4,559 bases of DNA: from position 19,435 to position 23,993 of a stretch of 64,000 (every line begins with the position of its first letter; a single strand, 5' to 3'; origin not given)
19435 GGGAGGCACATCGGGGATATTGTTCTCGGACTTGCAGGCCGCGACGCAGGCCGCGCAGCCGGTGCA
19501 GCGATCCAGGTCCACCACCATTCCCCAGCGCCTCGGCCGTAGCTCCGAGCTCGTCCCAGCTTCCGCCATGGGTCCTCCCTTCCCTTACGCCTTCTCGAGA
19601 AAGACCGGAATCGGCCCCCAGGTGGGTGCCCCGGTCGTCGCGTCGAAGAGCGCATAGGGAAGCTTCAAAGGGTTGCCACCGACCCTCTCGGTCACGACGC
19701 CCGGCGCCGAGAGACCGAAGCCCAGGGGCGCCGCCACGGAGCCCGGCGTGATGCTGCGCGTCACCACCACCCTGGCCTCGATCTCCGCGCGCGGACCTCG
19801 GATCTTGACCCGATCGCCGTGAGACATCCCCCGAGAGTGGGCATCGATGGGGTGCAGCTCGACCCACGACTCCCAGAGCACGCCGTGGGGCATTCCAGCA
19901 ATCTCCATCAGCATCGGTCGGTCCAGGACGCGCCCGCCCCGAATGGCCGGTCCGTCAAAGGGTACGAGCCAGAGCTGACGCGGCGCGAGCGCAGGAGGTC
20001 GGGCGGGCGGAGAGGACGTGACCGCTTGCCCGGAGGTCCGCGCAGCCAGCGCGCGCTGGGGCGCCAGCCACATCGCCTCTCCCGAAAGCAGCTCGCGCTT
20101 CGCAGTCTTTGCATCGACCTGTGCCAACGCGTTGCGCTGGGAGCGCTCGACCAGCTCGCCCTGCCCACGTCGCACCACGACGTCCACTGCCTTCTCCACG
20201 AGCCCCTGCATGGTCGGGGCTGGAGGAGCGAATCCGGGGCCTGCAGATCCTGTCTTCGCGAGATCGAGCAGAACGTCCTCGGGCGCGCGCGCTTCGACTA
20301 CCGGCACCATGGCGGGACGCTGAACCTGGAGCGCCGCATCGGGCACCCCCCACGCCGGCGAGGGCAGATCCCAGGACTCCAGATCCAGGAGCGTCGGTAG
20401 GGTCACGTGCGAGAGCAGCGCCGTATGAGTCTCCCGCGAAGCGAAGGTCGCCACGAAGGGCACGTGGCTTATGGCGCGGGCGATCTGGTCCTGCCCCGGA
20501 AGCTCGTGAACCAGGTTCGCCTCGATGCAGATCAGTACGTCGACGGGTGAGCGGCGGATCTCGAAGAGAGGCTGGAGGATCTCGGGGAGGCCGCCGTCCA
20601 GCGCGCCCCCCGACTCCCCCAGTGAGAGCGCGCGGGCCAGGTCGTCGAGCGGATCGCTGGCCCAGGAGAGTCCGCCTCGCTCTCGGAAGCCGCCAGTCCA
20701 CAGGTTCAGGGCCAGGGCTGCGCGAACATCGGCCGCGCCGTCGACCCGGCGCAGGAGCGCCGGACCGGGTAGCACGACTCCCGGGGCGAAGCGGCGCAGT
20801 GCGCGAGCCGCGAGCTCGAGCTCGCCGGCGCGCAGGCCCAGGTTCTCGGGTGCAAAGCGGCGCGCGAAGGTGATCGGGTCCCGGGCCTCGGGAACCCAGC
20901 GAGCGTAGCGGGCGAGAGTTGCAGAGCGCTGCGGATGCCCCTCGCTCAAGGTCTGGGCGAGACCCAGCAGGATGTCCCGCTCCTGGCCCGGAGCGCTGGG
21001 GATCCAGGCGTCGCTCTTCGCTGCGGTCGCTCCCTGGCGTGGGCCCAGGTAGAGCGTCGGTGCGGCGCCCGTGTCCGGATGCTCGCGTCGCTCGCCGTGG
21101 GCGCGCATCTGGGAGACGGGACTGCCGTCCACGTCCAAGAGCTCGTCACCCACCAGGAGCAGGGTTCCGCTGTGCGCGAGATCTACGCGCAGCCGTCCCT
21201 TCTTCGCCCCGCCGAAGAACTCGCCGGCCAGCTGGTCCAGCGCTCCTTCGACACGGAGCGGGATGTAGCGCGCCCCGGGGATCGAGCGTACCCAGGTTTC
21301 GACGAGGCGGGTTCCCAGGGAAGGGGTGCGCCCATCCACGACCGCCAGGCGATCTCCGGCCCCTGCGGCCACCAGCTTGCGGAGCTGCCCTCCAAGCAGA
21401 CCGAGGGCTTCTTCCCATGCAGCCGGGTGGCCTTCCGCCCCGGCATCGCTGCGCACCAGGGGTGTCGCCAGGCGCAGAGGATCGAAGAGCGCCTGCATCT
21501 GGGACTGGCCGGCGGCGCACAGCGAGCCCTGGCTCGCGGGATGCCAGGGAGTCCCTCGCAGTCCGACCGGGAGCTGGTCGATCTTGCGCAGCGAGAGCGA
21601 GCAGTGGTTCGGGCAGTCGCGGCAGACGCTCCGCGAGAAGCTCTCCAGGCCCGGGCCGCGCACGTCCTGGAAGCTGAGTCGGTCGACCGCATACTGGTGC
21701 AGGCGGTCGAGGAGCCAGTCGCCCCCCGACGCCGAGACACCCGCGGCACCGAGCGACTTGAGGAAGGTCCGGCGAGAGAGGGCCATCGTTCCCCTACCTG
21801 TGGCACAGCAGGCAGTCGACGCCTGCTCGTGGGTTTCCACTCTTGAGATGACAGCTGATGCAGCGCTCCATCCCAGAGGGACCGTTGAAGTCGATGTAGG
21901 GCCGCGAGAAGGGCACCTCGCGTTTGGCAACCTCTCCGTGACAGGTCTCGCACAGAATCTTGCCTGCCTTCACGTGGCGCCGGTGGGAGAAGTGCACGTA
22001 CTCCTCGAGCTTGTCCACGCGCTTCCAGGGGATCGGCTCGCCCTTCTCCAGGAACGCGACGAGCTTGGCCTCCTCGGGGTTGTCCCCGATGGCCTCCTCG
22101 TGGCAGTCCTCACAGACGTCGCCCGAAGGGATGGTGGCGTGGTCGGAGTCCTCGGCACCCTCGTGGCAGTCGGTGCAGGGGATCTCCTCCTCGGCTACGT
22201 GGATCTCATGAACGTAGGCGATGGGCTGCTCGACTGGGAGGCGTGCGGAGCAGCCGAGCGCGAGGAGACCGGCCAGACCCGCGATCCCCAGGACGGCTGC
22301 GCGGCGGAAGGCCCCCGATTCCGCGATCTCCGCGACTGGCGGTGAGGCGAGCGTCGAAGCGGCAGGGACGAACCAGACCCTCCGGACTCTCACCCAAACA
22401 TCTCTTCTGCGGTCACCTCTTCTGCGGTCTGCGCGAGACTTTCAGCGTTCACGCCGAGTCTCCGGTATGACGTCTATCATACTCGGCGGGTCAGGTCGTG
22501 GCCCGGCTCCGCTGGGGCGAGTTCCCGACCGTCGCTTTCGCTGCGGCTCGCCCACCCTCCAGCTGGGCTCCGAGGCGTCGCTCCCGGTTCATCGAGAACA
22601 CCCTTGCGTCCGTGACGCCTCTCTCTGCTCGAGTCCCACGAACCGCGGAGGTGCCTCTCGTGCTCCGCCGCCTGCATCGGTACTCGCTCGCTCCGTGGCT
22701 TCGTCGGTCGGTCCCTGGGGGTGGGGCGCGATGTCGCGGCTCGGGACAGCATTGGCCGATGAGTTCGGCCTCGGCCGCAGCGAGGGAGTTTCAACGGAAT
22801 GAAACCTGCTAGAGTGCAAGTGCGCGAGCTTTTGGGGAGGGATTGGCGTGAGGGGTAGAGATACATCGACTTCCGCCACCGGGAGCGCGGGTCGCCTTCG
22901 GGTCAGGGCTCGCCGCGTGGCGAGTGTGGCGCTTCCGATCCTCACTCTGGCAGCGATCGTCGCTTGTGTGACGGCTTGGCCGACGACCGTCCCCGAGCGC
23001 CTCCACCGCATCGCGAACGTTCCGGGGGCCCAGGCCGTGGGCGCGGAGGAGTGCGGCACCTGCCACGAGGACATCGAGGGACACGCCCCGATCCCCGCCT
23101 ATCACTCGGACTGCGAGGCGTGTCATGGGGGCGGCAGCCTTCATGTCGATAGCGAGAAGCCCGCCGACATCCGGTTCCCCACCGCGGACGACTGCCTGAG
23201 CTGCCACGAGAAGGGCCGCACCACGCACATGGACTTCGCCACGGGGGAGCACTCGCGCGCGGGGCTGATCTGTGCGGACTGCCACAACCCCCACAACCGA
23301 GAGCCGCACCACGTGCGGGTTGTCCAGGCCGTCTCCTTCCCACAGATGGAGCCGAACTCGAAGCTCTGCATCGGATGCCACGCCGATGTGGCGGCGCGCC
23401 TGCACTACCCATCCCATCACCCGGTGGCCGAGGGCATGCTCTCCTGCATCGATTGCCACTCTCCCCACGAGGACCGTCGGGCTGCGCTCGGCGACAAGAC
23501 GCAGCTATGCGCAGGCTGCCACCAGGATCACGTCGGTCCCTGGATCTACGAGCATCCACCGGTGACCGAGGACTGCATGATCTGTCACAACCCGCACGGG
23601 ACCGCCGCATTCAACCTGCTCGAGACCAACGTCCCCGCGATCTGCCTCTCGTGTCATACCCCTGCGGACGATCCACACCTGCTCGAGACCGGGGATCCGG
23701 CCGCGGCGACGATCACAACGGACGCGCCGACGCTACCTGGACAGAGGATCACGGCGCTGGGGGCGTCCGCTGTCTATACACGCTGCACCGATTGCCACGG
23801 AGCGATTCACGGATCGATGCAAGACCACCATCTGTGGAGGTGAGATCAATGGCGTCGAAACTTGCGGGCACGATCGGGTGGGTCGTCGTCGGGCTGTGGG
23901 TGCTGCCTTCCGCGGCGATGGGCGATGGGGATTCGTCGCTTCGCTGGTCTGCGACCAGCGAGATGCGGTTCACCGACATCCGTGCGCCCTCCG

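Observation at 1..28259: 28-kb respiratory island: Ccm genes, about 60 haem c sites, three quinone-pool modules and two outer-membrane conduits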

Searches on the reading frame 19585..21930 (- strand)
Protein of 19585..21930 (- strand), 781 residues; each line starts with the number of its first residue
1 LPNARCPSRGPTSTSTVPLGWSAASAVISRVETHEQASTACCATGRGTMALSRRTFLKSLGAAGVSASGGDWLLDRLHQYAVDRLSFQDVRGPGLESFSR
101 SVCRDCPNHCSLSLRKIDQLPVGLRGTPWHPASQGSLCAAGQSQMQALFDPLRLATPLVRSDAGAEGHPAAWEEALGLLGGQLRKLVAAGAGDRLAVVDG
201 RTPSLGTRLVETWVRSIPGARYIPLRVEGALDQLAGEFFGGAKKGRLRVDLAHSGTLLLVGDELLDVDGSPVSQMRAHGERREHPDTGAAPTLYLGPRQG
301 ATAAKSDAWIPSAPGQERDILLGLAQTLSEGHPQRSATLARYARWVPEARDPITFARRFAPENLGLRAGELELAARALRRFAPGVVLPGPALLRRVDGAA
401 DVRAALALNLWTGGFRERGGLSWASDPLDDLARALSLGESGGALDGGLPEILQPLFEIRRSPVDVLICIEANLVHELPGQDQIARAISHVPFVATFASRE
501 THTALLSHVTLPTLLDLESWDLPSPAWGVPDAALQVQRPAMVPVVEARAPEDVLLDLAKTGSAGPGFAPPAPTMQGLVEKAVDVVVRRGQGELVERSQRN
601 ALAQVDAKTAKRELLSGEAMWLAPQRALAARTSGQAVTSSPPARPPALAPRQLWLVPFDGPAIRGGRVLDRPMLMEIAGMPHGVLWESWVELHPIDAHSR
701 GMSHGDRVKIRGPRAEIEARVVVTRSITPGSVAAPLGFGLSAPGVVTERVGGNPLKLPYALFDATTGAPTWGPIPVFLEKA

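Call 9: search_protein_families(library=pfam, proteins=[window:19585-21930:-], max_evalue=0.01)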
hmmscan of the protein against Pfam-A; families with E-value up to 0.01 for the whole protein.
window:19585-21930:- (781 aa): 3 families
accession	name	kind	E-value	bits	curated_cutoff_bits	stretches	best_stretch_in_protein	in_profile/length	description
PF01568.27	Molydop_binding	-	1.7e-12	47.8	26.8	1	689-747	31-93/110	Molydopterin dinucleotide binding domain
PF04879.21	Molybdop_Fe4S4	-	1.1e-06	29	22.7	1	98-146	3-51/55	Molybdopterin oxidoreductase Fe4S4 domain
PF10518.14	TAT_signal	-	0.0026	18.1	22.7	0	51-67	2-18/21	TAT (twin-arginine translocation) pathway signal sequence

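Call 32: search_protein_families(library=ncbifam, proteins=[window:19585-21930:-], max_evalue=0.001)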
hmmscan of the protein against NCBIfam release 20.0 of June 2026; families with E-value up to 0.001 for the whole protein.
window:19585-21930:- (781 aa): 15 families
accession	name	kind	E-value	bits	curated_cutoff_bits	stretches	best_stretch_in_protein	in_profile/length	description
NF041783.2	mnquin_red_QrcB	equivalog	5.5e-69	233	440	2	93-638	47-585/695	menaquinone reductase molybdopterin-binding-like subunit QrcB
NF012032.0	PRK15488.1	equivalog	3.3e-22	78.3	694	2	49-421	1-361/759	thiosulfate reductase PhsA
NF041714.1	arsenate_red_ArrA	equivalog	1.9e-21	76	1600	2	50-326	2-279/848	arsenate respiratory reductase molybdopterin-containing subunit ArrA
TIGR02166.1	dmsA_ynfE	subfamily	3.5e-14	51.8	777.7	2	692-737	706-751/794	DMSO/selenate family reductase complex A subunit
NF047855.1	AssmNtatRedNasC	equivalog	5.5e-11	41.5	1100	0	130-198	54-120/708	assimilatory nitrate reductase catalytic subunit NasC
TIGR01591.1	Fdh-alpha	equivalog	6.1e-11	41.1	666.25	1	102-188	2-86/672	formate dehydrogenase subunit alpha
TIGR01553.1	formate-DH-alph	equivalog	5.1e-10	37.8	814.2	1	51-178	2-131/1009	formate dehydrogenase-N subunit alpha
NF041885.1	selenate_YnfE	exception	2.9e-08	32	1675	1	690-734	713-757/805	selenate/tellurate reductase subunit YnfE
NF041513.1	formate_DH_Act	exception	3.2e-08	31.9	1400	0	687-731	952-996/1067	formate dehydrogenase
NF011566.1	PRK14990.1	exception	5.9e-08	31.2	1600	0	688-734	724-768/814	dimethylsulfoxide reductase subunit A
NF011567.1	PRK14991.1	equivalog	1e-07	30.2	1750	1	688-755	907-974/1022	tetrathionate reductase subunit TtrA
NF041884.1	selenate_YnfF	exception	2e-07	29.3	1650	0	690-737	706-753/798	selenate/tellurate reductase subunit YnfF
NF010055.0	PRK13532.1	equivalog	2.5e-07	29.3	904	1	49-190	1-139/830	nitrate reductase catalytic subunit NapA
TIGR01706.1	NAPA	equivalog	1.8e-05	23.3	930.55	0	97-185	41-134/830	periplasmic nitrate reductase subunit alpha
TIGR00509.1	bisC_fam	subfamily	0.00044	18.6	1017.55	0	690-734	659-703/772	molybdopterin guanine dinucleotide-containing S/N-oxide reductase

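Call 85: search_solved_structures(query=window:19585-21789:-, max_evalue=0.001)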
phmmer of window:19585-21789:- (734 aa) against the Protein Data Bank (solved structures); distinct sequences matched with E-value up to 0.001: 28.
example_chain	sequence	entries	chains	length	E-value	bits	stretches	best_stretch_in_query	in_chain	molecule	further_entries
6cz7_A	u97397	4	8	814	5.9e-17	64.4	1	44-280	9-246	ArrA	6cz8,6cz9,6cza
2vpw_A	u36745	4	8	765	7.5e-14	54.1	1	54-381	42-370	THIOSULFATE REDUCTASE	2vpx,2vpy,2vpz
7qv7_S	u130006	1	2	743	5.2e-13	51.4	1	54-368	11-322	Hydrogen dependent carbon dioxide reductase subunit FdhF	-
8k9e_B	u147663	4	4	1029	8.3e-13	50.7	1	4-254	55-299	Fe-S-cluster-containing hydrogenase components 1-like protein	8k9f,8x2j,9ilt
9t1s_L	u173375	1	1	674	9.3e-12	47.2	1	51-145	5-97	formate dehydrogenase (coenzyme F420)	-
9vap_A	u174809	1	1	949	8.7e-11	44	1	2-373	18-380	Formate dehydrogenase molybdopterin-binding subunit FdhA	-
2jim_A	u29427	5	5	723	6.8e-10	41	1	49-140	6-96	PERIPLASMIC NITRATE REDUCTASE | PROTEIN (PERIPLASMIC NITRATE REDUCTASE)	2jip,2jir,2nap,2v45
9wxb_B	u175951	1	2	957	8.5e-10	40.7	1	55-369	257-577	Formate dehydrogenase alpha subunit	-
2jio_A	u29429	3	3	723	9.5e-10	40.6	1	49-140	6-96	PERIPLASMIC NITRATE REDUCTASE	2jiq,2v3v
1h0h_A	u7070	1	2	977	1.3e-08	36.8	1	53-281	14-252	FORMATE DEHYDROGENASE SUBUNIT ALPHA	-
9rk0_A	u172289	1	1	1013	6.3e-08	34.6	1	3-279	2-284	Formate dehydrogenase, alpha subunit, selenocysteine-containing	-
8cm4_A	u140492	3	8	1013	7.5e-08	34.3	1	3-279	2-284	Formate dehydrogenase, alpha subunit, selenocysteine-containing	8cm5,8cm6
6sdr_A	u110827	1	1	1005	7.7e-08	34.2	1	3-279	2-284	Formate dehydrogenase, alpha subunit, selenocysteine-containing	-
6sdv_A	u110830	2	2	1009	7.9e-08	34.2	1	3-279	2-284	Formate dehydrogenase, alpha subunit, selenocysteine-containing,Formate dehydrogenase, alp | Formate dehydrogenase, alpha subunit, selenocysteine-containing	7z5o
9rk1_A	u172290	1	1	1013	7.9e-08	34.2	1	3-279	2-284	Formate dehydrogenase, alpha subunit, selenocysteine-containing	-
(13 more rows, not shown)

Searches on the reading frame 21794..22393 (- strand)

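Call 9: search_protein_families(library=pfam, proteins=[window:21794-22393:-], max_evalue=0.01)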
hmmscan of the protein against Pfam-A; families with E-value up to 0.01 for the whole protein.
window:21794-22393:- (199 aa): 4 families
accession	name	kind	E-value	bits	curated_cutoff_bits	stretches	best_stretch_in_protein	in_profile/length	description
PF14522.11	Cytochrome_C7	-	7.2e-13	48.6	24.8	2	133-199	1-67/67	Cytochrome c7 and related cytochrome c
PF02085.21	Cytochrom_CIII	-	1.7e-05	25.5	22.9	0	54-102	17-57/101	Class III cytochrome C family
PF14537.11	Cytochrom_c3_2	-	0.0018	19.2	25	1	67-152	3-78/79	Cytochrome c3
PF22113.1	Mtrc-MtrF_II-IV_dom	-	0.007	16.3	30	1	72-184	8-129/176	Outer membrane cytochrome MtrC/MtrF-like, domains II/IV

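Call 32: search_protein_families(library=ncbifam, proteins=[window:21794-22393:-], max_evalue=0.001)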
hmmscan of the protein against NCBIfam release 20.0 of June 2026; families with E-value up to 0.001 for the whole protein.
window:21794-22393:- (199 aa): 3 families
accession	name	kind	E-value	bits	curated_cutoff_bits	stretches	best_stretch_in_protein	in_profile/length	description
NF041781.1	mnquin_red_QrcA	equivalog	8e-24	84.2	180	1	55-199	28-174/174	menaquinone reductase multiheme cytochrome c subunit QrcA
TIGR04257.1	nanowire_3heme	domain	2.5e-09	37.2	40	1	131-199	11-75/75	c(7)-type cytochrome triheme domain-containing protein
TIGR03508.1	decahem_SO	subfamily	0.00011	21.8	192.2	0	65-103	89-179/258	DmsE family decaheme c-type cytochrome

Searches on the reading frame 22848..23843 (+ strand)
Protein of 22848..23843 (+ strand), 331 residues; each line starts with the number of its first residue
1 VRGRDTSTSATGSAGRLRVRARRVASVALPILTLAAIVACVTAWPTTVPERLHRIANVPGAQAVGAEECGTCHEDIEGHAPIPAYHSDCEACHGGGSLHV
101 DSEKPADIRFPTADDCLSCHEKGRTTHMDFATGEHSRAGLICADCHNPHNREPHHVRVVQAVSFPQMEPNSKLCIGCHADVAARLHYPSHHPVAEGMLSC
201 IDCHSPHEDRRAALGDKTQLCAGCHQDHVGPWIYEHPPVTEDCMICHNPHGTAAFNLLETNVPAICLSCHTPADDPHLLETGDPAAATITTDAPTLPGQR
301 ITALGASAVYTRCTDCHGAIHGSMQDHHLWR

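Call 9: search_protein_families(library=pfam, proteins=[window:22848-23843:+], max_evalue=0.01)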
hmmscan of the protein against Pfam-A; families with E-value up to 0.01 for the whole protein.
window:22848-23843:+ (331 aa): 5 families
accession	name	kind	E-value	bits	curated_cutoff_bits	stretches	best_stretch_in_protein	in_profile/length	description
PF09699.15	Paired_CXXCH_1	-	3.1e-28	97.6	20.6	3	236-273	1-39/41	Doubled CXXCH motif (Paired_CXXCH_1)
PF14522.11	Cytochrome_C7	-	1e-10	41.7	24.8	1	131-205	4-67/67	Cytochrome c7 and related cytochrome c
PF14537.11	Cytochrom_c3_2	-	4.6e-10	40.3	25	1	135-226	2-79/79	Cytochrome c3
PF22113.1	Mtrc-MtrF_II-IV_dom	-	2.9e-07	30.6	30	0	172-320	7-166/176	Outer membrane cytochrome MtrC/MtrF-like, domains II/IV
PF01258.23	zf-dskA_traR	-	0.0089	16.4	24.9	1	199-228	5-34/36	Prokaryotic dksA/traR C4-type zinc finger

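Call 32: search_protein_families(library=ncbifam, proteins=[window:22848-23843:+], max_evalue=0.001)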
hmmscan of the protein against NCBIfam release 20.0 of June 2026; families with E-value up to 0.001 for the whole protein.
window:22848-23843:+ (331 aa): 6 families
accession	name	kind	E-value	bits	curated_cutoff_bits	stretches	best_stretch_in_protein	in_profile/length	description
NF041028.1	decahem_GSU2203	exception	2e-61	207.9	325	1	34-323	6-301/317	GSU2203 family decaheme c-type cytochrome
TIGR03508.1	decahem_SO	subfamily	3.4e-49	167.6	192.2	1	66-326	2-257/258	DmsE family decaheme c-type cytochrome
TIGR01905.1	paired_CXXCH_1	subfamily_domain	2.9e-17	62.3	25.2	2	236-271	1-37/41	doubled CXXCH domain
TIGR03153.1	cytochr_NrfH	equivalog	4.2e-07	30.1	134.2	0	164-208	21-63/138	cytochrome c nitrite reductase small subunit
NF041198.1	UshA_like_PCGU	equivalog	2.8e-06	26.2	275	1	88-130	474-518/519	UshA-like (seleno)protein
NF047727.1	4hemeCytCCctA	equivalog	1.4e-05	25.1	180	0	172-228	58-107/109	tetraheme c-type cytochrome CctA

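Call 58: search_solved_structures(query=window:22848-23843:+, max_evalue=0.01)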
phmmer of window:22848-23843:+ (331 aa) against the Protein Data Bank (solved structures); distinct sequences matched with E-value up to 0.01: 8.
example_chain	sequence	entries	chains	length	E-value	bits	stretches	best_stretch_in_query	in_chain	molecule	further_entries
6r2q_A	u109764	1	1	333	1.2e-24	90.4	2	171-323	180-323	Cystathionine beta-synthase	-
2vr0_A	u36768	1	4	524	0.0004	22.9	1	129-181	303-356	CYTOCHROME C NITRITE REDUCTASE, CATALYTIC SUBUNIT NFRA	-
2j7a_A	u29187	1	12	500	0.00041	22.9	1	129-181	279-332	CYTOCHROME C NITRITE REDUCTASE NRFA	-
1oah_A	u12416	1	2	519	0.00046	22.8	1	128-182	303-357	CYTOCHROME C NITRITE REDUCTASE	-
6qvm_A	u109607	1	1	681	0.0023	20.5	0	194-272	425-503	Multiheme cytochrome cf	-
1fs7_A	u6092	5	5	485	0.0036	19.8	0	130-184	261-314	CYTOCHROME C NITRITE REDUCTASE | Cytochrome c-552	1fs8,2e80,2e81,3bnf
1fs9_A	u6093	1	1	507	0.0042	19.6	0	130-184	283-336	CYTOCHROME C NITRITE REDUCTASE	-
3bng_A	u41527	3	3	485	0.0057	19.1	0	130-184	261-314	Cytochrome c-552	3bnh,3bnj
